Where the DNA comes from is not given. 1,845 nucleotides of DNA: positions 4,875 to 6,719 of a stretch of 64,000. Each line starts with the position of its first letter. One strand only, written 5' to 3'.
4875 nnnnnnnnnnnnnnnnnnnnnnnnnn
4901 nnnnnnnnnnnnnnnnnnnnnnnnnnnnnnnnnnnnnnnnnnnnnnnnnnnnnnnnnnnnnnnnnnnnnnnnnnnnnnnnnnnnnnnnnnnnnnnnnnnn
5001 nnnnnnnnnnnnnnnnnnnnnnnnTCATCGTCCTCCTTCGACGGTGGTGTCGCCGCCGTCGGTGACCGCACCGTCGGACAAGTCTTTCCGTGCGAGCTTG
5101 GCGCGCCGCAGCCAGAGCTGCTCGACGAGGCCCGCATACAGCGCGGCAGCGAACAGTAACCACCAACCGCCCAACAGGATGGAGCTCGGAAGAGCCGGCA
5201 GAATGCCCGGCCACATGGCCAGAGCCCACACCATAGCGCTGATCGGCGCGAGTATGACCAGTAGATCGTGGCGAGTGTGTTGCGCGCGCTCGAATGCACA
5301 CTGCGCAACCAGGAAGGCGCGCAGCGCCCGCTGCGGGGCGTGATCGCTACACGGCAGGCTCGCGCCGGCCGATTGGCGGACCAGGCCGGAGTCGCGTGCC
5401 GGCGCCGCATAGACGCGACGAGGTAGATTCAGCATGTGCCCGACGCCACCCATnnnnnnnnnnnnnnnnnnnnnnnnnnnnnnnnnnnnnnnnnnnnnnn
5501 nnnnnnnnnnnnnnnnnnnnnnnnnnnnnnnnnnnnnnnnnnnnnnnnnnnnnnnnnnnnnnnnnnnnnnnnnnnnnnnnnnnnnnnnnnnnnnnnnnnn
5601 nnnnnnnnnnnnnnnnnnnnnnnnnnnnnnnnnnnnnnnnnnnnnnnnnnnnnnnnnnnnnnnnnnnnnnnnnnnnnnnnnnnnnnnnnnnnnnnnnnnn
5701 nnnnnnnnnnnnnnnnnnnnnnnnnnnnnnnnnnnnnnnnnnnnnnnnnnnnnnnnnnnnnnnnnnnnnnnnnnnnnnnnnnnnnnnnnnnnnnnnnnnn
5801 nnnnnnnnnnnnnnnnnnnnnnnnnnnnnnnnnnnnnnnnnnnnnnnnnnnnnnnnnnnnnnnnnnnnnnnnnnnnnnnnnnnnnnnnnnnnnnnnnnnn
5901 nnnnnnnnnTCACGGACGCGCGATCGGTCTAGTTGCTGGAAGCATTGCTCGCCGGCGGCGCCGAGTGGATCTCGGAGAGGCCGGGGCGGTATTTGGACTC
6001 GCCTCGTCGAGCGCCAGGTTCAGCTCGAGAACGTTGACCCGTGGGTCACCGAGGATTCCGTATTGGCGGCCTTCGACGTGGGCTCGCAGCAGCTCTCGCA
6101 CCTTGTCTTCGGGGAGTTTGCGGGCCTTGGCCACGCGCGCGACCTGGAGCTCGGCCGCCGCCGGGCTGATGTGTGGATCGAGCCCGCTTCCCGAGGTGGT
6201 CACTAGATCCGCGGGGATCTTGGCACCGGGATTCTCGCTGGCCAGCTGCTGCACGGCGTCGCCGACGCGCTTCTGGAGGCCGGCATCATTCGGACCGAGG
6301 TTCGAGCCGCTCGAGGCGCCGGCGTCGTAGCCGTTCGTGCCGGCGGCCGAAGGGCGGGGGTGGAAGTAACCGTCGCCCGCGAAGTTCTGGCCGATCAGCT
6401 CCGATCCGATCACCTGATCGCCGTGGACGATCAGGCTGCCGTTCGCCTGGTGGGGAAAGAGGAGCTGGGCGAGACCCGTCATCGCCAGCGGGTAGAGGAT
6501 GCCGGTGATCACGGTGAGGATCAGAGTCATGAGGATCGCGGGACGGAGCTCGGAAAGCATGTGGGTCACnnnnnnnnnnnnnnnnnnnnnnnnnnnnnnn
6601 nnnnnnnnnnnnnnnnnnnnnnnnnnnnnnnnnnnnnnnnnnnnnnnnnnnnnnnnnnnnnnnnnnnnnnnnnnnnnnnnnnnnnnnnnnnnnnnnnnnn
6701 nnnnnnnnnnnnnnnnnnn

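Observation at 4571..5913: Two P-II-like proteins in the kdp transcript sharing non-canonical G35R and K58R substitutions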

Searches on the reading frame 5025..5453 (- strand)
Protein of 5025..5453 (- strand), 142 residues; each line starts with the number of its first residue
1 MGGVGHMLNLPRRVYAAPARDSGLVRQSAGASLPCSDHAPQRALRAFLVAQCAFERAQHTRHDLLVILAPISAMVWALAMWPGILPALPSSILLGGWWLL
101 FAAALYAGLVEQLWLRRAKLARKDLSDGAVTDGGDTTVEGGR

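Call 6: search_protein_families(library=pfam, proteins=[window:5025-5453:-], max_evalue=0.01)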
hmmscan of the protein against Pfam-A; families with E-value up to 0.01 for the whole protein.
window:5025-5453:- (142 aa): 0 families

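Call 58: search_protein_representatives(protein=window:5025-5453:-)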
Query: 142 residues. Proteins with E-value up to 0.001 (for the whole library): 29; up to 1e-10: 8; up to 1e-30: 2. The best 29 are listed.
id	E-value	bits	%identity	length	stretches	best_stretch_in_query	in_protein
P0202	9.2e-86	301.0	97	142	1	1-142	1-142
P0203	2.1e-34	134.5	66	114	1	38-131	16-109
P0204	5.6e-25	103.9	55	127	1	41-131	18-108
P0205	1.6e-21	92.7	51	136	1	41-135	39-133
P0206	2.0e-17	79.4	41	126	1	23-127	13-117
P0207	1.2e-14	70.4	45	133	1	30-125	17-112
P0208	2.8e-11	59.4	41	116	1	40-132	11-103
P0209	3.0e-11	59.4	44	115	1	35-126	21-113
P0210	1.5e-10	57.1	48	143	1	31-107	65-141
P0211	1.0e-07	47.9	31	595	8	46-77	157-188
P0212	1.7e-07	47.2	42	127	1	30-119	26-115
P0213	2.0e-07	47.0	46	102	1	43-122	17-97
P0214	6.2e-06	42.1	31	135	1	39-129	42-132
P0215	2.6e-05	40.1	37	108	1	37-122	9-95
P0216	2.7e-05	40.1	38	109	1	42-119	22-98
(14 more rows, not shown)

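Call 76: search_protein_families(library=ncbifam, proteins=[window:5025-5453:-], max_evalue=0.01)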
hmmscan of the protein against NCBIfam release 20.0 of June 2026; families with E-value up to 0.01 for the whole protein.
window:5025-5453:- (142 aa): 0 families

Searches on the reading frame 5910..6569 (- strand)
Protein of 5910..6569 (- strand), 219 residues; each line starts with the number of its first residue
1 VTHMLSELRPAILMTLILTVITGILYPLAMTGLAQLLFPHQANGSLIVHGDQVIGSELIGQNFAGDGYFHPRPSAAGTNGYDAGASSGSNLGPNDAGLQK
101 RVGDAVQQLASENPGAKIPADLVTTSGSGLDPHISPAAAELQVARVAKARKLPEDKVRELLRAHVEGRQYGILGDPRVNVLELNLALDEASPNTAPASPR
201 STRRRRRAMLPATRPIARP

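Call 6: search_protein_families(library=pfam, proteins=[window:5910-6569:-], max_evalue=0.01)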
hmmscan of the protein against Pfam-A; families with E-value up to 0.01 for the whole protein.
window:5910-6569:- (219 aa): 1 family
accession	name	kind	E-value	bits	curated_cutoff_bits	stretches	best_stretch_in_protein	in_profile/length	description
PF02669.20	KdpC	-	1.8e-76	256.4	24.1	1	8-189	1-182/182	K+-transporting ATPase, c chain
